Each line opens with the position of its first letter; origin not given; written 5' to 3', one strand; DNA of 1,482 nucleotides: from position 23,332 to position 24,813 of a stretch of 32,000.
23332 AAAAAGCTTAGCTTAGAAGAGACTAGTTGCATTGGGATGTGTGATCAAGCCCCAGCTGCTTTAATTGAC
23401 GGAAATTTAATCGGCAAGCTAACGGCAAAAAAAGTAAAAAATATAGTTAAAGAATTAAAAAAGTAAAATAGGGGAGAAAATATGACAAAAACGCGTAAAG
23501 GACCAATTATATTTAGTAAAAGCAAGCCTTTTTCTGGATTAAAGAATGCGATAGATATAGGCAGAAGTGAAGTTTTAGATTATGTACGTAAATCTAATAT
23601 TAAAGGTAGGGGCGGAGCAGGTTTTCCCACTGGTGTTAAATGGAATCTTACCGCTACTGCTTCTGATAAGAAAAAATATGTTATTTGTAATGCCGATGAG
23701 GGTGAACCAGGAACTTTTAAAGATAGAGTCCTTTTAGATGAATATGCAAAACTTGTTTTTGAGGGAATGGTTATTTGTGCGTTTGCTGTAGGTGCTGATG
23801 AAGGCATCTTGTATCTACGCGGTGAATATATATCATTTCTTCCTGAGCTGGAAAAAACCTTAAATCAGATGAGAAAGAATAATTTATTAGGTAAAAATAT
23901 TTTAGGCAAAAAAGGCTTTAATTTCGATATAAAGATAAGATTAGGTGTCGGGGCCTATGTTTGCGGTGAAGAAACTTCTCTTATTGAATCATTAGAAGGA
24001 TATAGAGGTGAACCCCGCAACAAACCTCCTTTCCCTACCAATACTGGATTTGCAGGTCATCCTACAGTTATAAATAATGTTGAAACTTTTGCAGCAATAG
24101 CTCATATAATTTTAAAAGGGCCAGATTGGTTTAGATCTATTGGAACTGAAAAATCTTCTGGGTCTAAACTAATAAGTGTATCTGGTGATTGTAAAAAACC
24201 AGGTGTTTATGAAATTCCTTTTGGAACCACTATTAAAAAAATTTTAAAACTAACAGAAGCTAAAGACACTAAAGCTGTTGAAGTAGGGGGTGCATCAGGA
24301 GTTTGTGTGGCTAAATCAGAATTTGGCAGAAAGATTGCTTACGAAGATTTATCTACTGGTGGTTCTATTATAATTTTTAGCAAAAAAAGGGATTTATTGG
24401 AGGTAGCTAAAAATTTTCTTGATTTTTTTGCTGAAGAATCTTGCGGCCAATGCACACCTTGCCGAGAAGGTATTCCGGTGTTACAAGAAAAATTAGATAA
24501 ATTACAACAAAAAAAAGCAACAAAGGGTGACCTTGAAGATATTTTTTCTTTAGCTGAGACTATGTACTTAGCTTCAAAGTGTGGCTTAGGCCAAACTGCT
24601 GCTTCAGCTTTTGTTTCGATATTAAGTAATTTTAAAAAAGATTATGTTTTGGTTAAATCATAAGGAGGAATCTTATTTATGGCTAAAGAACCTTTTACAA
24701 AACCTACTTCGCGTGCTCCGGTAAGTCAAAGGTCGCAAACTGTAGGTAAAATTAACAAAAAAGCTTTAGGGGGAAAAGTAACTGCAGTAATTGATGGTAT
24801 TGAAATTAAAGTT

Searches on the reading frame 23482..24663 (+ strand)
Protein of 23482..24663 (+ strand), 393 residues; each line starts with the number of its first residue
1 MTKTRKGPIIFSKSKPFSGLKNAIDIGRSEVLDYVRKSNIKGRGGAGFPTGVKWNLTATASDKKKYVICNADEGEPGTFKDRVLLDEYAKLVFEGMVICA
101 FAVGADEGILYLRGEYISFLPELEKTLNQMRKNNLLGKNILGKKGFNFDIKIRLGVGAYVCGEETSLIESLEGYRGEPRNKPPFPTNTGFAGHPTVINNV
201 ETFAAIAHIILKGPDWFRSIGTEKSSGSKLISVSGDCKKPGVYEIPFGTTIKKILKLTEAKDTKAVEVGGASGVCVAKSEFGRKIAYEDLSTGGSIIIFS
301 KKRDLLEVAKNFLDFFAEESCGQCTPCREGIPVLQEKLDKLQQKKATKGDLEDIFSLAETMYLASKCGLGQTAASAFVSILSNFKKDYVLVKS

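Call 3: search_protein_families(library=pfam, proteins=[window:23482-24663:+], max_evalue=0.01)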
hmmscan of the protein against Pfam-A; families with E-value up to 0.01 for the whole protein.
window:23482-24663:+ (393 aa): 3 families
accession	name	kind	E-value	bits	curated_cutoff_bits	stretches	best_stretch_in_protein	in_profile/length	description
PF01512.22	Complex1_51K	-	6.3e-44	149.9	31.2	1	35-207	1-149/150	Nuo51 FMN-binding domain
PF10589.14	NADH_4Fe-4S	-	9e-27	93.2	23.5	1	307-388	1-82/85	NADH-ubiquinone oxidoreductase-F iron-sulfur binding region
PF10531.15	SLBB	-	0.0038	17.5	27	1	231-256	2-27/55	SLBB domain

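Call 6: search_protein_families(library=ncbifam, proteins=[window:23482-24663:+], max_evalue=0.0001)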
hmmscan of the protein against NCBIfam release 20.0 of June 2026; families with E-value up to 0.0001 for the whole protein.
window:23482-24663:+ (393 aa): 6 families
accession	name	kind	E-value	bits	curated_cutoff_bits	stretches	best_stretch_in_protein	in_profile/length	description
TIGR01959.1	nuoF_fam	equivalog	5.1e-124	413.8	558.65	1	13-388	19-406/410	NADH-quinone oxidoreductase subunit NuoF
NF010120.0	PRK13596.1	equivalog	4.5e-94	315.4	389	1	17-386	29-411/433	NADH-quinone oxidoreductase subunit NuoF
NF008436.0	PRK11278.1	equivalog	2.1e-90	303.8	749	1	20-361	39-394/448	NADH-quinone oxidoreductase subunit NuoF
TIGR01945.1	rnfC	subfamily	7.6e-15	54.4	245.95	1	25-270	118-328/435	RnfABCDGE type electron transport complex subunit C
NF003454.1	PRK05035.1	equivalog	9.5e-14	50.8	345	1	26-270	121-331/556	electron transport complex subunit RsxC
TIGR04481.1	PR_assoc_PrdC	equivalog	7e-12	44.8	490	1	28-258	73-268/425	proline reductase-associated electron transfer protein PrdC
